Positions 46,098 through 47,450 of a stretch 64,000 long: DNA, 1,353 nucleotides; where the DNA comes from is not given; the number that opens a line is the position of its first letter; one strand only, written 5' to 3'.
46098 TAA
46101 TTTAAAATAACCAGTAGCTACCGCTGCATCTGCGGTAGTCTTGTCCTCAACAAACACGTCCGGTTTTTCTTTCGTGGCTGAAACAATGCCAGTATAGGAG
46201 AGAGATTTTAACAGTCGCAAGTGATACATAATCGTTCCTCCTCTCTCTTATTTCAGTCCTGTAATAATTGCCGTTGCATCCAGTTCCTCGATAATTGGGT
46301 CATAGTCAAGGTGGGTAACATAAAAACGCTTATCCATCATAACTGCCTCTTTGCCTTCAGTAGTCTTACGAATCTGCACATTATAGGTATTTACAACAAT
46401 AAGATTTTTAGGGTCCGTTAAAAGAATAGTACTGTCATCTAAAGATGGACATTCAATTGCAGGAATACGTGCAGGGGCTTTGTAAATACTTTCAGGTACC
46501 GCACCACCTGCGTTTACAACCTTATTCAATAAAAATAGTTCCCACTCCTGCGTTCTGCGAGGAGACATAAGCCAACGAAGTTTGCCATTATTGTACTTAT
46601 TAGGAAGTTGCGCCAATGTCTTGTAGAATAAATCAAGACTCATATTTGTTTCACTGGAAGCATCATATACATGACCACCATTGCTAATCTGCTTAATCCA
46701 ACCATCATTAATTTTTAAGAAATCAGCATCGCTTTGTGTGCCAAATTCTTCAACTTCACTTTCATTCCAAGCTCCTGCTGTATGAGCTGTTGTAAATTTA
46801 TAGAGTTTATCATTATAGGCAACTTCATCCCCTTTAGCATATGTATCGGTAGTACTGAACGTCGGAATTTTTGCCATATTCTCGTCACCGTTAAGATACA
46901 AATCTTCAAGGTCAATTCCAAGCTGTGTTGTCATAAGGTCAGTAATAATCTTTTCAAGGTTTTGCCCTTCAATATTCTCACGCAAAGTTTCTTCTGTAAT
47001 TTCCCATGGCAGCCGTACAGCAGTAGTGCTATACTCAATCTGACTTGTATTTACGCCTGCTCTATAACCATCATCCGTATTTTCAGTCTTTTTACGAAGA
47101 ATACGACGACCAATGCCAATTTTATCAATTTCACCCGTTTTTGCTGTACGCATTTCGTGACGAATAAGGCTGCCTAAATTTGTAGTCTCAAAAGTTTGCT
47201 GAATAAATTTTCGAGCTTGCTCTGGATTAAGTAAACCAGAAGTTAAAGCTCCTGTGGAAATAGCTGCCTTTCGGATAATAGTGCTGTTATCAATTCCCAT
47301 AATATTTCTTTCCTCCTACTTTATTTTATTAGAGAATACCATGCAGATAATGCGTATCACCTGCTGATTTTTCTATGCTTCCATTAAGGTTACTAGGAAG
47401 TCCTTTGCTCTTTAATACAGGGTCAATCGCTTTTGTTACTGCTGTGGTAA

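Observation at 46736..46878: Carbohydrate-binding-like module inserted into the major capsid protein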

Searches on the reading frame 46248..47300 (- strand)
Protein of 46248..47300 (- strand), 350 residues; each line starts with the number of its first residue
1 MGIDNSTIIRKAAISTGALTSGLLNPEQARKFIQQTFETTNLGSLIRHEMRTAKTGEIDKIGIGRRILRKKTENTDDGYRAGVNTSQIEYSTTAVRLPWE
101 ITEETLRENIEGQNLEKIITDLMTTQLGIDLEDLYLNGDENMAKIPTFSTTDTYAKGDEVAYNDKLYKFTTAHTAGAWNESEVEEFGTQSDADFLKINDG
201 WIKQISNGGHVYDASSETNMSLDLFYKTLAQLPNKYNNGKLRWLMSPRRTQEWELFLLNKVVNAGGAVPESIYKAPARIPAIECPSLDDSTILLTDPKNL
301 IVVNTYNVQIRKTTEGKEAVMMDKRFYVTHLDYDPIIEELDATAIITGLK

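Call 4: search_protein_families(library=phrogs, proteins=[window:46248-47300:-], max_evalue=0.001)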
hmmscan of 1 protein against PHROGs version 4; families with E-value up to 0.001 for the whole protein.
window:46248-47300:- (350 aa): 1 family
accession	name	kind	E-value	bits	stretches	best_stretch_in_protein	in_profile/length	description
phrog_1623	-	head and packaging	2.1e-87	294.3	2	4-152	4-147/305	virion structural protein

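Call 5: search_protein_families(library=pfam, proteins=[window:46248-47300:-], max_evalue=10)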
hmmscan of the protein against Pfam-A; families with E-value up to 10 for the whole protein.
window:46248-47300:- (350 aa): 2 families
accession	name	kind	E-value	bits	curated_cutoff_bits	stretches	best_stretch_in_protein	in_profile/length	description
PF02839.19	CBM_5_12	-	1.9e-08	34.7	26.2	1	148-183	2-39/44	Carbohydrate-binding module family 5/12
PF05428.17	CRF-BP_N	-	0.24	11.7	25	0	191-204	55-68/127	Corticotropin-releasing factor binding protein N-terminal domain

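Call 7: search_protein_families(library=ncbifam, proteins=[window:46248-47300:-], max_evalue=1)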
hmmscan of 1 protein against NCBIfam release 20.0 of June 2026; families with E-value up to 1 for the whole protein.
window:46248-47300:- (350 aa): 0 families

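Call 8: search_solved_structures(query=window:46248-47300:-, max_evalue=10, show_alignments=3)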
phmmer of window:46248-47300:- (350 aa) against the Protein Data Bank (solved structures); distinct sequences matched with E-value up to 10: 10.
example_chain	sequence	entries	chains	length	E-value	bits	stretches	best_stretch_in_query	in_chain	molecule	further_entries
9no4_G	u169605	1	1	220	0.42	12.9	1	40-121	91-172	CRISPR system Cms endoribonuclease Csm3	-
6ifn_F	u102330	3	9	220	0.42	12.9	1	40-121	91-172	Type III-A CRISPR-associated RAMP protein Csm3 | CRISPR system Cms endoribonuclease Csm3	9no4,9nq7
6ifk_G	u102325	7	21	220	0.43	12.9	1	40-121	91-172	Type III-A CRISPR-associated RAMP protein Csm3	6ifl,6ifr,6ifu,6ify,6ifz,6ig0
6nue_C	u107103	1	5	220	0.45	12.8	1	40-113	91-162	CRISPR type III-associated RAMP protein Csm3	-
6nud_C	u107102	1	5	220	0.45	12.8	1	40-113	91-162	CRISPR type III-associated RAMP protein Csm3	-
8yh4_A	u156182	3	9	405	1.2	11.4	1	145-191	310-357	NodB homology domain-containing protein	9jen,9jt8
9jt0_A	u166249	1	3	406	1.2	11.4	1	145-191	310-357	NodB homology domain-containing protein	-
8yfp_A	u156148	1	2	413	1.2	11.3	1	145-191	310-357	NodB homology domain-containing protein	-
9jeo_A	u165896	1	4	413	1.2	11.3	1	145-191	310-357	NodB homology domain-containing protein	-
1ed7_A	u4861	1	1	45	1.6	11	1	151-183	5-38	CHITINASE A1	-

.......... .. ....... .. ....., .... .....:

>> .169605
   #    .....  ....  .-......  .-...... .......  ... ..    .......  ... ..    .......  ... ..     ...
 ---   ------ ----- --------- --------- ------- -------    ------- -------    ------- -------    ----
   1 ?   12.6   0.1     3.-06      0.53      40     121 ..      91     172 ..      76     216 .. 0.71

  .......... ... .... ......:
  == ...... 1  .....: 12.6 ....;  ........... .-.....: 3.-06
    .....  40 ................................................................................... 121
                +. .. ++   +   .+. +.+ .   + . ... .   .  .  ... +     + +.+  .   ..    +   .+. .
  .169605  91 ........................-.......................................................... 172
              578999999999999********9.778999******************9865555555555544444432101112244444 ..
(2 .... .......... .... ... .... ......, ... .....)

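Call 9: find_homologous_proteins(query=window:46248-47300:-)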
Query window:46248-47300:- (350 aa): 2385 proteins with E <= 0.001 among 4236 candidates; the best 120 are listed.
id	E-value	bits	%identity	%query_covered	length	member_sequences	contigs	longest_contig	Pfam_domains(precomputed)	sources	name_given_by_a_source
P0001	5.5e-229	777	99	100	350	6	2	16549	PF02839.20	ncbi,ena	-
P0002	1.2e-212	723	91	100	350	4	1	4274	-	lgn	-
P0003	1.9e-211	719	91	100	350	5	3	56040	PF02839.20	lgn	-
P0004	1.6e-200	683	87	100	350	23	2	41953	PF02839.20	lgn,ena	-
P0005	1.8e-199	680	85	100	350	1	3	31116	PF02839.20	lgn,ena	-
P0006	4.3e-199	679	85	100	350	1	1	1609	PF02839.20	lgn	-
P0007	5.1e-199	678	85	100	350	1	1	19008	PF02839.20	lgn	-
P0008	6.5e-199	678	85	100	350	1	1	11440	PF02839.20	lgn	-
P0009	7.2e-199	678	85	100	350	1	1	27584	PF02839.20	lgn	-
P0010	1.2e-198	677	84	100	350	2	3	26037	PF02839.20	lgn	-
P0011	1.2e-198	677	84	100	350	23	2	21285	PF02839.20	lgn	-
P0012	2.7e-198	676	84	100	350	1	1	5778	PF02839.20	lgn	-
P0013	3.4e-198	676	84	100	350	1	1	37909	PF02839.20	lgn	-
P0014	9.0e-198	674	85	100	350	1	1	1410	PF02839.20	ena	-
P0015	9.3e-198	674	84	100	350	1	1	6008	PF02839.20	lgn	-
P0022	6.8e-196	668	84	100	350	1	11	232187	PF02839.20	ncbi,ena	-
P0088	2.0e-179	614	83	100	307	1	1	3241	-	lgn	-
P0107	2.2e-172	591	79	99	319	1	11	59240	-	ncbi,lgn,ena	-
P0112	6.6e-172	589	74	99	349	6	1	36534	PF02839.20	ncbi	-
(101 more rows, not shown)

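Call 17: search_dna_similar(query=window:46248-47300:-, collection=phages, mode=protein, max_rows=40)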
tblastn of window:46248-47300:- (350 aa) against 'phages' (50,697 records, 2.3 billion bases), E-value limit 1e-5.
Records with a match: 191; places in all: 191; records where one place covers at least 80% of the query: 138.
Best place of each record, by identity: 60-80% 2; <60% 189.
By first word of the organism name: Streptomyces 127; Clostridium 10; Pseudomonas 10; Rhodococcus 9; Bacillus 7; Vibrio 5; Rhizobium 5; Natrialba 4; Stenotrophomonas 4; Halobacterium 3; and 6 more.
By host as written in the record: Streptomyces griseus ATCC 10137 52; Streptomyces lividans JI 1326 29; Streptomyces viridochromogenes DSM40736 12; Streptomyces sanglieri UNT16F27A 9; - 8; Streptomyces mirabilis NRRL B-2400 7; Streptomyces griseofuscus ATCC 23916 7; Clostridium perfringens 7; and 37 more.
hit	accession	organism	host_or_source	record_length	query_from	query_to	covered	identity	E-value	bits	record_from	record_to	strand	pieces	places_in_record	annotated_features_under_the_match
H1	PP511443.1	Dulem virus 37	Propithecus coquereli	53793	5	349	99%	64.9%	4e-148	467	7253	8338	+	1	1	major capsid protein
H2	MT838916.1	Bacteriophage sp.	human fecal samples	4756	5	349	99%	62.6%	6e-149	462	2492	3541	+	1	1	record has no annotation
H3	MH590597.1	Streptomyces phage LukeCage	Streptomyces griseus ATCC 10137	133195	8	350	98%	30.2%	3e-31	130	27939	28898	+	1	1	51: major capsid protein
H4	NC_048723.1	Streptomyces phage LukeCage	Streptomyces griseus ATCC 10137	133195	8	350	98%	30.2%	3e-31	130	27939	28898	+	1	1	51: virion structural protein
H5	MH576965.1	Streptomyces phage StarPlatinum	Streptomyces griseus ATCC 10137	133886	8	350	98%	30.2%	3e-31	130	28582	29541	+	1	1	52: major capsid protein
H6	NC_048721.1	Streptomyces phage StarPlatinum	Streptomyces griseus ATCC 10137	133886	8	350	98%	30.2%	3e-31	130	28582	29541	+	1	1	52: virion structural protein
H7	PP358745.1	Streptomyces phage Enygma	Streptomyces mirabilis NRRL B-2400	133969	8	350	98%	30.2%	4e-31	130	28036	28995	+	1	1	49: major capsid protein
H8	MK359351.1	Streptomyces phage BoomerJR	Streptomyces lividans JI 1326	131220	8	350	98%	30.2%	5e-31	129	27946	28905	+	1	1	52: major capsid protein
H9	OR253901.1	Streptomyces phage Sollertia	Streptomyces lividans JI 1326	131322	8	350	98%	30.2%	5e-31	129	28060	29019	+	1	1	52: major capsid protein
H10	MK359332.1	Streptomyces phage Genie2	Streptomyces lividans JI 1326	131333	8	350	98%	30.2%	5e-31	129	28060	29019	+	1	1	52: major capsid protein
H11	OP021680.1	Streptomyces phage Stanimal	Streptomyces lividans JI 1326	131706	8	350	98%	30.2%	5e-31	129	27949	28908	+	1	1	52: major capsid protein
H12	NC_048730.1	Streptomyces phage Yaboi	Streptomyces lividans JI 1326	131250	8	350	98%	30.2%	5e-31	129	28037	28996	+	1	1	52: virion structural protein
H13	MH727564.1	Streptomyces phage Yaboi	Streptomyces lividans JI 1326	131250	8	350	98%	30.2%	5e-31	129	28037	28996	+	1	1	52: major capsid protein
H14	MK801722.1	Streptomyces phage Birchlyn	Streptomyces griseus ATCC 10137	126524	8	350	98%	30.2%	1e-30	128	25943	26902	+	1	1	49: major capsid protein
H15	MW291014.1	Streptomyces phage MindFlayer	Streptomyces mirabilis NRRL B-2400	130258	8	350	98%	30.2%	1e-30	128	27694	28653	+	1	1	50: major capsid protein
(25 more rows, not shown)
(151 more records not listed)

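Call 24: get_annotated_region(hit=H1, flank=20000)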
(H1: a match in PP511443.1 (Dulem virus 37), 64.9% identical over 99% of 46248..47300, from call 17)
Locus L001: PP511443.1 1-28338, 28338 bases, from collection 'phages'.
description: Dulem virus 37 isolate Duke_22FF_208, complete genome.
organism: Dulem virus 37 (NCBI taxid 3145755)
taxonomy: Viruses; Duplodnaviria; Heunggongvirae; Uroviricota; Caudoviricetes
host: Propithecus coquereli; source: feces; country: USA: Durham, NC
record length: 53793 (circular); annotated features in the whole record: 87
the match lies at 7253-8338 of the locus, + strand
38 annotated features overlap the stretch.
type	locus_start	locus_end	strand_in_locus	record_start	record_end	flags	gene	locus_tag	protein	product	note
CDS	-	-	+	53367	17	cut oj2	-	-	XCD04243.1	DNA packaging protein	gp3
CDS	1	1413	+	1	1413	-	-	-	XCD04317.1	terminase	-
CDS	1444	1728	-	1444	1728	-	-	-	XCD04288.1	hypothetical protein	-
CDS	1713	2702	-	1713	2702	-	-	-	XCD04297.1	PD-(D/E)XK nuclease superfamily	-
CDS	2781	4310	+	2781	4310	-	-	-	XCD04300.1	portal protein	-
CDS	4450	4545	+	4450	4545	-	-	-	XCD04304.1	hypothetical protein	Protein of unknown function (DUF3789)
CDS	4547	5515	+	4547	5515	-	-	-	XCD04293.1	minor head protein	-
CDS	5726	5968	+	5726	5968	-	-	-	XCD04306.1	Psb supercomplex protein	PsbA, PsbB, PsbC, PsbD, PsbE-FCP supercomplex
CDS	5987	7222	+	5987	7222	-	-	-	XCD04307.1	putative serine protease XkdF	-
CDS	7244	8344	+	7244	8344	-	-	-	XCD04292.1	major capsid protein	-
CDS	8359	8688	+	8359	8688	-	-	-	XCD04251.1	HeH/LEM domain protein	-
CDS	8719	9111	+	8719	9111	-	-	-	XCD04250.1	head tail connector protein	-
CDS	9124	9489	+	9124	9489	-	-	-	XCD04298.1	element PBSX protein xkdH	element PBSX protein xkdH X-ray Sr362P54328 Structure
CDS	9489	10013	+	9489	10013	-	-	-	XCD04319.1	type I neck protein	-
CDS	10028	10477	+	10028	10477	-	-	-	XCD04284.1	hypothetical protein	-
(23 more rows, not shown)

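Call 33: search_protein_representatives(protein=window:46248-47300:-)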
Query: 350 residues. Proteins with E-value up to 0.001 (for the whole library): 1510; up to 1e-10: 495; up to 1e-30: 81. The best 150 are listed.
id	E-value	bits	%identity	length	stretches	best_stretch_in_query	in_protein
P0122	1.7e-101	356.1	67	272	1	9-248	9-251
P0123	3.5e-96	338.6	56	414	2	1-142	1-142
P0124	1.1e-94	333.7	59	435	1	96-349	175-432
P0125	5.0e-90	318.4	53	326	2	189-349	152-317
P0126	4.6e-87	308.6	45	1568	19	145-187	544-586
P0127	2.5e-85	302.9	66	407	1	13-218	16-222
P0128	3.7e-82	292.5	65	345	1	156-346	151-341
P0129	5.6e-82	291.9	51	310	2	190-349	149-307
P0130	9.0e-81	287.9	63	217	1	151-349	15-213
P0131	9.3e-77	274.8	50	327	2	1-143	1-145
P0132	1.2e-75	271.1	69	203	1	8-200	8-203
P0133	1.4e-74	267.6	48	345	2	20-144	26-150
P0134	2.0e-73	263.8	59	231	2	192-349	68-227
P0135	2.1e-72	260.4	49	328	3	190-349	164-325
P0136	1.5e-71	257.6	48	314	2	190-349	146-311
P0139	2.5e-61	224.0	46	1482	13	145-185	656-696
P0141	2.2e-59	217.6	45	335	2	190-349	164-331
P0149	2.3e-53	197.9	45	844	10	129-192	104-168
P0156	1.9e-49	185.0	50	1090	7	141-188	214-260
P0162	1.3e-43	165.8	39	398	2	3-141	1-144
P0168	5.2e-40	154.0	43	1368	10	141-190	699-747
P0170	4.0e-39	151.1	41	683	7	130-191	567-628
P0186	8.4e-35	136.8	35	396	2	5-147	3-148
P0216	5.1e-27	111.3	50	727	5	147-183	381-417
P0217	6.9e-27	110.8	34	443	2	194-349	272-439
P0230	3.2e-25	105.3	32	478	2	188-346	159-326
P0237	2.4e-24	102.5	33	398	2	5-140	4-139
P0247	8.2e-23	97.4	37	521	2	5-158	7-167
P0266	9.4e-22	94.0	51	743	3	144-186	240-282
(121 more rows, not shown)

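Call 35: search_protein_families(library=pfam, proteins=[P0126, P0139, P0149, P0156, P0168, P0170, P0216, P0266], max_evalue=0.001)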
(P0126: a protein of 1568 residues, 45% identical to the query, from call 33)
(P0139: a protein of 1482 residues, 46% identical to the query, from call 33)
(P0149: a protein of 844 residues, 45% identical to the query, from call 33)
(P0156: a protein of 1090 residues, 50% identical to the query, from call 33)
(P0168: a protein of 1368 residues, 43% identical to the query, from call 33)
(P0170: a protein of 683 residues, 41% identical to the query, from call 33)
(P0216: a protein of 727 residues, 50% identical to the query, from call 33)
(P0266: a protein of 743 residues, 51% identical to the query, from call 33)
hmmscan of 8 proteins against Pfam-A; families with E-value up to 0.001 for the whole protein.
P0126 (1568 aa): 1 family
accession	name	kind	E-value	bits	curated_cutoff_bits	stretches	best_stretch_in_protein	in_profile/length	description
PF02839.19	CBM_5_12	-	1.9e-80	265.1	26.2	5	675-711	1-39/44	Carbohydrate-binding module family 5/12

P0139 (1482 aa): 4 families
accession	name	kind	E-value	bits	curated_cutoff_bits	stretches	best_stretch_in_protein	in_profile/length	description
PF02839.19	CBM_5_12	-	1.8e-59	197.9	26.2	5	419-452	3-38/44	Carbohydrate-binding module family 5/12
PF07921.17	Fibritin_C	-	2.2e-09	37.8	21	0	1380-1411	58-92/93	Fibritin C-terminal region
PF07602.17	DUF1565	-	1.1e-05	25.4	20.3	1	935-977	2-42/257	Protein of unknown function (DUF1565)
PF03640.20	Lipoprotein_15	-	0.00017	21.4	24.4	0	239-254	19-34/47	Secreted repeat of unknown function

P0149 (844 aa): 1 family
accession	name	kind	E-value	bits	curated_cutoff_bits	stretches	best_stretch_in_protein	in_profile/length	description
PF02839.19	CBM_5_12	-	1.1e-48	163.4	26.2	5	393-428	2-39/44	Carbohydrate-binding module family 5/12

P0156 (1090 aa): 2 families
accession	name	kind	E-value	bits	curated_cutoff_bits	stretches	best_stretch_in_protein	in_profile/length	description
PF02839.19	CBM_5_12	-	2.5e-44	149.5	26.2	6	140-175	2-39/44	Carbohydrate-binding module family 5/12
PF13567.11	DUF4131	-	0.00012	22.3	31.6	0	143-171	115-143/165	Domain of unknown function (DUF4131)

P0168 (1368 aa): 1 family
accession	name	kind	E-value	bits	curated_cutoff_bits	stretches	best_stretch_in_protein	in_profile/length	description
PF02839.19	CBM_5_12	-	9.8e-42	141.2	26.2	3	619-648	2-30/44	Carbohydrate-binding module family 5/12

P0170 (683 aa): 2 families
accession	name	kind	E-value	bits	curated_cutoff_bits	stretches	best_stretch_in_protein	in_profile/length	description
PF02839.19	CBM_5_12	-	1.3e-31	108.8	26.2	6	587-618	4-37/44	Carbohydrate-binding module family 5/12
PF23911.1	DUF7253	-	1.2e-08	35.6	25.1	0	202-247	41-85/110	Domain of unknown function (DUF7253)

P0216 (727 aa): 1 family
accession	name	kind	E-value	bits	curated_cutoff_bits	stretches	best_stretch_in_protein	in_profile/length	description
PF02839.19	CBM_5_12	-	1.2e-40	137.6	26.2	5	508-539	3-36/44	Carbohydrate-binding module family 5/12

P0266 (743 aa): 2 families
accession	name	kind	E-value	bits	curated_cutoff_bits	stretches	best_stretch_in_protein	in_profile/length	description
PF02839.19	CBM_5_12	-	1e-20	73.9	26.2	3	382-414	3-37/44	Carbohydrate-binding module family 5/12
PF13567.11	DUF4131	-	0.00048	20.3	31.6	0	379-412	116-143/165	Domain of unknown function (DUF4131)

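Call 36: search_protein_families(library=pfam, proteins=[P0162, P0186, P0217, P0247, P0123, P0124, P0230, P0237, P0141], max_evalue=0.01)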
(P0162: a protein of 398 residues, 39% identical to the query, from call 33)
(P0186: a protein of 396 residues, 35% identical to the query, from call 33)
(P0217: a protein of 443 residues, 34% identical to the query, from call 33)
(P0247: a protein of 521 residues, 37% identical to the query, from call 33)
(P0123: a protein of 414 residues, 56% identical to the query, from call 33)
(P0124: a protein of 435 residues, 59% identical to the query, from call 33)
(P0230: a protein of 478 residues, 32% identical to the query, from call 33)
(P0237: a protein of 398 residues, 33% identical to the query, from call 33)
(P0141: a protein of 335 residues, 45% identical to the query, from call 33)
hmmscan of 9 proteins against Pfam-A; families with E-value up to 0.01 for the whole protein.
P0162 (398 aa): 1 family
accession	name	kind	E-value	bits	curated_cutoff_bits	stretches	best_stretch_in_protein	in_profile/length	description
PF05065.19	Phage_capsid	-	5.5e-06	26.4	24.2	1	267-392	147-276/280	Phage capsid family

P0186 (396 aa): 1 family
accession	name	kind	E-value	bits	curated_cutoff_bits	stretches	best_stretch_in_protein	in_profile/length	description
PF05065.19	Phage_capsid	-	1.9e-05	24.6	24.2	1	264-390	153-278/280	Phage capsid family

P0217 (443 aa): 0 families

P0247 (521 aa): 1 family
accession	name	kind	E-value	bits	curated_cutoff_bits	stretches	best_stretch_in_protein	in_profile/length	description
PF05065.19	Phage_capsid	-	7.1e-05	22.8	24.2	1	28-164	1-141/280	Phage capsid family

P0123 (414 aa): 3 families
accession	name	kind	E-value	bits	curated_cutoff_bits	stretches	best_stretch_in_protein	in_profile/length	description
PF12733.13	Cadherin-like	-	2.6e-11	44.3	24.2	1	333-413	3-88/89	Cadherin-like beta sandwich domain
PF05125.18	Phage_cap_P2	-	7e-06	25.8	27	1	59-306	59-325/327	Phage major capsid protein, P2 family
PF05065.19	Phage_capsid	-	0.008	16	24.2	0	195-290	162-263/280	Phage capsid family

P0124 (435 aa): 2 families
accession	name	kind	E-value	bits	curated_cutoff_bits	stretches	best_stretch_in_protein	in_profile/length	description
PF00682.25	HMGL-like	-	4.3e-62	210.3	29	1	5-192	2-185/260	HMGL-like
PF02839.19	CBM_5_12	-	1.9e-05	25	26.2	1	229-258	2-31/44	Carbohydrate-binding module family 5/12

P0230 (478 aa): 3 families
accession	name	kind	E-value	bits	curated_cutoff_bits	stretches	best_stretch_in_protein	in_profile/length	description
PF13205.12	Big_5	-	2.8e-12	47.7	23.6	1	358-463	3-105/105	Bacterial Ig-like domain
PF05125.18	Phage_cap_P2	-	2e-05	24.3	27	0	102-189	91-180/327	Phage major capsid protein, P2 family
PF05065.19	Phage_capsid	-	0.0073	16.2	24.2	0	207-324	157-276/280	Phage capsid family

P0237 (398 aa): 0 families

P0141 (335 aa): 0 families

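Call 42: search_protein_families(library=phrogs, proteins=[P0126, P0139, P0149, P0156, P0168, P0170, P0216, P0266], max_evalue=0.00001)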
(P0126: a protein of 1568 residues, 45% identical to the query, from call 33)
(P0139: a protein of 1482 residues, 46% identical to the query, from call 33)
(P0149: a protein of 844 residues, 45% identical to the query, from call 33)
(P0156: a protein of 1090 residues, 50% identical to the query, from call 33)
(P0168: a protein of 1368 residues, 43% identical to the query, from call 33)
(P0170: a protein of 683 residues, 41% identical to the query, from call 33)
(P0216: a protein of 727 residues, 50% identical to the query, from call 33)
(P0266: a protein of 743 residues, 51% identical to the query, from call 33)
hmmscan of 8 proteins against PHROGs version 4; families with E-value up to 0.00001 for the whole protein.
P0126 (1568 aa): 4 families
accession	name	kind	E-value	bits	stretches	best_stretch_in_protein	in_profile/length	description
phrog_21765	-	unknown function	1.5e-27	97.7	4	118-170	172-224/422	-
phrog_27088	-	unknown function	5.8e-12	46.8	1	322-394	105-174/269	-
phrog_4120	-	tail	2.3e-11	44.3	1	345-393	115-164/360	minor tail protein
phrog_32311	-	unknown function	3.9e-10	40.1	1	307-355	85-133/577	-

P0139 (1482 aa): 6 families
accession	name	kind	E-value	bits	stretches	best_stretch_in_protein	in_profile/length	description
phrog_25379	-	tail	3.3e-14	53.8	1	1387-1441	98-152/384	tail protein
phrog_26654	-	unknown function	1.7e-09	38.5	0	887-920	317-350/360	-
phrog_1056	-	tail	2.6e-08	34.1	0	885-1013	423-535/582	fibritin neck whisker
phrog_4577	-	tail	3.5e-07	30.7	1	889-995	83-193/340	tail protein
phrog_14458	-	tail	3.9e-06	27.3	0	892-927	116-151/281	tail fiber protein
phrog_2875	-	head and packaging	8.4e-06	26.2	0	889-926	113-150/382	virion structural protein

P0149 (844 aa): 1 family
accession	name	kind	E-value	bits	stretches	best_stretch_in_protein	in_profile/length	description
phrog_18593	-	unknown function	1.6e-09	39.1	0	301-420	59-175/188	-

P0156 (1090 aa): 2 families
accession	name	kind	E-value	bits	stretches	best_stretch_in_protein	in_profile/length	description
phrog_18593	-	unknown function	1.2e-07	33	0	129-170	134-178/188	-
phrog_17310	-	unknown function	3.1e-07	31.3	0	218-253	9-43/72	-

P0168 (1368 aa): 9 families
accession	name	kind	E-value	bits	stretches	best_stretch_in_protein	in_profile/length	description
phrog_21765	-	unknown function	3.4e-28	99.8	3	128-183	182-239/422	-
phrog_2631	-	tail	2.4e-15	57.2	1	418-480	341-384/644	tail fiber protein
phrog_454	-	tail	5.6e-15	55.5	1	435-480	353-398/1376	tail fiber protein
phrog_7032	-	tail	2.8e-14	53.2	1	434-480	243-289/866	tail fiber protein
phrog_4209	-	tail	1e-10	42.2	1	434-489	102-157/406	tail fiber protein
phrog_4120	-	tail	6.4e-09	36.3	0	353-399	117-164/360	minor tail protein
phrog_21962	-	tail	2.9e-08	34.3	0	129-182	46-99/321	tail protein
phrog_27088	-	unknown function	1.2e-06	29.3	0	127-177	132-182/269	-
phrog_8713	-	tail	1.2e-06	28.8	1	439-480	392-433/509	tail fiber protein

P0170 (683 aa): 2 families
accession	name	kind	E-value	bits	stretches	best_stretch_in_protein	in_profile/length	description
phrog_4270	-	unknown function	2.3e-07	31.8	0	206-246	46-85/111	-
phrog_12378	-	unknown function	1.8e-06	28.9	0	376-421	86-131/202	-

P0216 (727 aa): 5 families
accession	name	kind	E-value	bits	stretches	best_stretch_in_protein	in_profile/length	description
phrog_23008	-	tail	3.7e-09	36.4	1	428-485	667-723/812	tail fiber protein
phrog_939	-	head and packaging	8.9e-08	33.3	0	389-420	82-115/126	head protein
phrog_9851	-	tail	9e-08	31.4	0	184-297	73-185/1092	tail fiber protein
phrog_14064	-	tail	2.3e-06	27.8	0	416-482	699-734/786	tail fiber protein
phrog_16472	-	tail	3.8e-06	26.9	0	291-347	300-354/496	tail fiber protein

P0266 (743 aa): 0 families

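Call 48: predict_structure(alignment_id=A2)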
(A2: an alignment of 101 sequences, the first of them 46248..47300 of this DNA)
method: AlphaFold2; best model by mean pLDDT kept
length: 350 residues; sequences in the alignment: 101
mean_pLDDT: 84.3   pTM: 0.78
mean pLDDT of the five models: 84.3, 83.8, 83.4, 78.8, 76.9
residues with pLDDT >= 90: 155; 70-90: 164; 50-70: 10; < 50: 21
segments of 3 or more residues with pLDDT < 50: 1-21
pLDDT, mean of each block of 10 residues (from residue 1): 44 42 60 76 88 87 78 81 83 90 78 79 87 93 92 96 95 94 93 91 94 89 92 90 94 86 77 87 92 95 84 76 84 93 92
secondary structure, 60 per line:
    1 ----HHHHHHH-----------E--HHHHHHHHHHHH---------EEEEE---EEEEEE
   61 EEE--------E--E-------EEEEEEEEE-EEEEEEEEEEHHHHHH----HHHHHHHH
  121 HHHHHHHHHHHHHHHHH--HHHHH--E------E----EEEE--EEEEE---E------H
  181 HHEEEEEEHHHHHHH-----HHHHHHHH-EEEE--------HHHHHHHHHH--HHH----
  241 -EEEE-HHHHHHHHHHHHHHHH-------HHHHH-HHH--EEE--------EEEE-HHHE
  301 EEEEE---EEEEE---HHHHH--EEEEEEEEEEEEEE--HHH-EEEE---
elements in order: H5-11 H26-37 E47-51 E55-63 E83-91 E93-102 H103-108 H113-137 H140-144 E159-162 E165-169 E183-188 H189-195 H201-208 E210-213 H222-231 E242-245 H247-262 H270-274 E281-283 E292-295 E300-305 E309-313 H317-321 E324-337 E344-347

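Call 51: fold_search(model_id=the predicted structure, library=pdb)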
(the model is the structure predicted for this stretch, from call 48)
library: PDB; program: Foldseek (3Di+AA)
matches with E <= 10: 709; with E <= 0.001: 383
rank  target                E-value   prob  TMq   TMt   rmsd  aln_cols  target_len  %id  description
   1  7oz4_C                3.0e-15  1.00  0.55  0.63   7.5       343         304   13  Mature capsid of bacteriophage phiRSA1 (released 2021-11-17)
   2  7jw1_B                4.6e-15  1.00  0.62  0.66  11.1       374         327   13  Satellite phage P4 procapsid including size determination (Sid) protein (released 2020-09-16)
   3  7jw1_A                2.7e-14  1.00  0.60  0.74   5.2       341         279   14  Satellite phage P4 procapsid including size determination (Sid) protein (released 2020-09-16)
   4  7oz4_F                4.9e-14  1.00  0.54  0.61   8.0       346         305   13  Mature capsid of bacteriophage phiRSA1 (released 2021-11-17)
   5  9ous_A                2.6e-13  1.00  0.48  0.58   9.5       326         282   11  D3 Virion icos (released 2026-03-11)
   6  2fte_F                3.4e-13  1.00  0.50  0.64   9.4       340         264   11  Bacteriophage HK97 Expansion Intermediate IV (released 2006-02-07)
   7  7jw1_C                4.1e-13  1.00  0.58  0.70   5.9       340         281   13  Satellite phage P4 procapsid including size determination (Sid) protein (released 2020-09-16)
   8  9lbm_A                4.9e-13  1.00  0.50  0.60   7.6       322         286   10  Cryo-EM structure of bacteriophage phiXacJX1 capsid (released 2025-05-07)
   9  3qpr_G                5.2e-13  1.00  0.50  0.67   8.2       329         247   10  HK97 Prohead I encapsidating inactive virally encoded protease (released 2011-03-30)
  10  7jw1_D                5.2e-13  1.00  0.58  0.65  12.0       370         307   15  Satellite phage P4 procapsid including size determination (Sid) protein (released 2020-09-16)
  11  7oz4_B                5.9e-13  1.00  0.53  0.60   8.0       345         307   13  Mature capsid of bacteriophage phiRSA1 (released 2021-11-17)
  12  2fs3_A                7.9e-13  1.00  0.51  0.62   6.6       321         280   11  Bacteriophage HK97 K169Y Head I (released 2006-02-07)
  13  7oz4_A                8.9e-13  1.00  0.56  0.63   6.9       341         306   13  Mature capsid of bacteriophage phiRSA1 (released 2021-11-17)
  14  2ft1_F                1.1e-12  1.00  0.50  0.66   8.3       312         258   11  Bacteriophage HK97 Head II (released 2006-02-07)
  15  1ohg_A                1.1e-12  1.00  0.51  0.62   7.6       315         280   10  STRUCTURE OF THE DSDNA BACTERIOPHAGE HK97 MATURE EMPTY CAPSID (released 2003-12-11)
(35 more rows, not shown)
